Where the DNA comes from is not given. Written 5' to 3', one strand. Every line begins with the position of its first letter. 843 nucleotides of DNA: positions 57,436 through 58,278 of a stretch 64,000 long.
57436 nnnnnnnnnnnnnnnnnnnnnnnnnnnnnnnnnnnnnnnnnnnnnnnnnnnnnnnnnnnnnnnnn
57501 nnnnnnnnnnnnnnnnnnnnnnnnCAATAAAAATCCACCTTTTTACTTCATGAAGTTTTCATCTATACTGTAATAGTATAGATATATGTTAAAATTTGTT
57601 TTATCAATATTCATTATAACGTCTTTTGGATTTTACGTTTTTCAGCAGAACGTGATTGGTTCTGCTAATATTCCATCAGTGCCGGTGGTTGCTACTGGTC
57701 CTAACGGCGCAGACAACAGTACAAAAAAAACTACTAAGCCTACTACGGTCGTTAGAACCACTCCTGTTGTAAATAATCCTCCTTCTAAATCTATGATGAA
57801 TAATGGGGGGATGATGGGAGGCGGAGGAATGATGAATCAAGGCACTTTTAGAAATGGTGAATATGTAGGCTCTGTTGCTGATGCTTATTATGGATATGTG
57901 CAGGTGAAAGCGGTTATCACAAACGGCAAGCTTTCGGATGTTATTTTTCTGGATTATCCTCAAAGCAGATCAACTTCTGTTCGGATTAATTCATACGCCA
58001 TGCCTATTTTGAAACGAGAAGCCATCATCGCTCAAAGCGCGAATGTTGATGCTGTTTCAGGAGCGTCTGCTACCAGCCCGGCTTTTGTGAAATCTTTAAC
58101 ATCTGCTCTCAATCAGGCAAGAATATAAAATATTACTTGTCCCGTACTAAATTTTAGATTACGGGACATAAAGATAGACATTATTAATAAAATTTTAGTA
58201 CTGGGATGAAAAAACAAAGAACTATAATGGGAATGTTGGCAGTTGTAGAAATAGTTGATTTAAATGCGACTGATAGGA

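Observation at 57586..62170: Flavinylation / membrane redox module (FMN-binding protein + ApbE + RnfD-like::FNR fusion) next to a two-component system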

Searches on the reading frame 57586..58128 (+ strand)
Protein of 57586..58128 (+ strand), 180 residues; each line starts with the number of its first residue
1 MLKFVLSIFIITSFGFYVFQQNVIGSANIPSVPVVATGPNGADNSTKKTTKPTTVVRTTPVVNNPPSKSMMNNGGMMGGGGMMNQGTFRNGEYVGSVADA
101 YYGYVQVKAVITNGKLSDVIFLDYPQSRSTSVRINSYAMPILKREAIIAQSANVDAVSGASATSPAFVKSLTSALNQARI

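Call 3: search_protein_families(library=pfam, proteins=[window:57586-58128:+], max_evalue=0.01)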
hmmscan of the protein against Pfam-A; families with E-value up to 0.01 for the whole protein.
window:57586-58128:+ (180 aa): 1 family
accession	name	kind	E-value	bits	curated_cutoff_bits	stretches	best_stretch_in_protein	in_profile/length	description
PF04205.19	FMN_bind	-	1.4e-05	26.1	22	1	102-176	3-77/77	FMN-binding domain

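Call 4: search_protein_families(library=ncbifam, proteins=[window:57586-58128:+], max_evalue=0.01)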
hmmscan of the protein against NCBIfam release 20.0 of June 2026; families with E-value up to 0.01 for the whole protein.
window:57586-58128:+ (180 aa): 0 families

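Call 35: search_solved_structures(query=window:57586-58125:+, max_evalue=1, show_alignments=3)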
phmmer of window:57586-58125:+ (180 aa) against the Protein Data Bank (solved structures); distinct sequences matched with E-value up to 1: 1.
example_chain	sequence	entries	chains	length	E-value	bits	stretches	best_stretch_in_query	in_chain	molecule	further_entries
8p2a_A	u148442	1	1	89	1.6e-11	47.8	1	94-178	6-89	FMN-binding domain-containing protein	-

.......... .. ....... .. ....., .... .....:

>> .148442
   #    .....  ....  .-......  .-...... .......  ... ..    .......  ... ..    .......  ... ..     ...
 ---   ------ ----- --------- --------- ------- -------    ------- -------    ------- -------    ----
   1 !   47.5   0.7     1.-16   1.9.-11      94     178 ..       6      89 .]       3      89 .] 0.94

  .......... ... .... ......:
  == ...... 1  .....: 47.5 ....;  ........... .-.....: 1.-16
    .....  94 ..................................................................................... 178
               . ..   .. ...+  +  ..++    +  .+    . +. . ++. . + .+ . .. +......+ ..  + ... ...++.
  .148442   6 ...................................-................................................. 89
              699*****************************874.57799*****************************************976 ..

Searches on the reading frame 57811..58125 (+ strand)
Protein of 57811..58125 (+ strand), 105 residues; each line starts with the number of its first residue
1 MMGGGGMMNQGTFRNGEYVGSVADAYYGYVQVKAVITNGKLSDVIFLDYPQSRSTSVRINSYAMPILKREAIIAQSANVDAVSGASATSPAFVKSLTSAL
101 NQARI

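Call 76: search_solved_structures(query=A4, max_evalue=1, show_alignments=0)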
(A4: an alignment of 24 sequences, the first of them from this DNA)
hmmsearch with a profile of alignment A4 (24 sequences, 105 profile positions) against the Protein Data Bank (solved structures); distinct sequences matched with E-value up to 1: 6.
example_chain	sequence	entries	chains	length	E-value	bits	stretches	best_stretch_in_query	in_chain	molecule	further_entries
8p2a_A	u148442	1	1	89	4.2e-24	87.8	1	18-103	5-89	FMN-binding domain-containing protein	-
3o6u_A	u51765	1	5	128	4.6e-08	36.2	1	13-104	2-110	uncharacterized protein CPE2226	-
8p2b_A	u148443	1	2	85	7.5e-07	32.3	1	24-103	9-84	Clostridiaceae bacterium FMN4 domain 1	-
2kzx_A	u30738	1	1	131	0.015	18.5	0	77-104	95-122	Uncharacterized protein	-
2ru4_A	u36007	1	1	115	0.17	15.1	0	25-53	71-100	Armadillo Repeat Protein, N-terminal fragment, YIIM2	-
2xyb_A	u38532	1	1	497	0.33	14.2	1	34-82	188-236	LACCASE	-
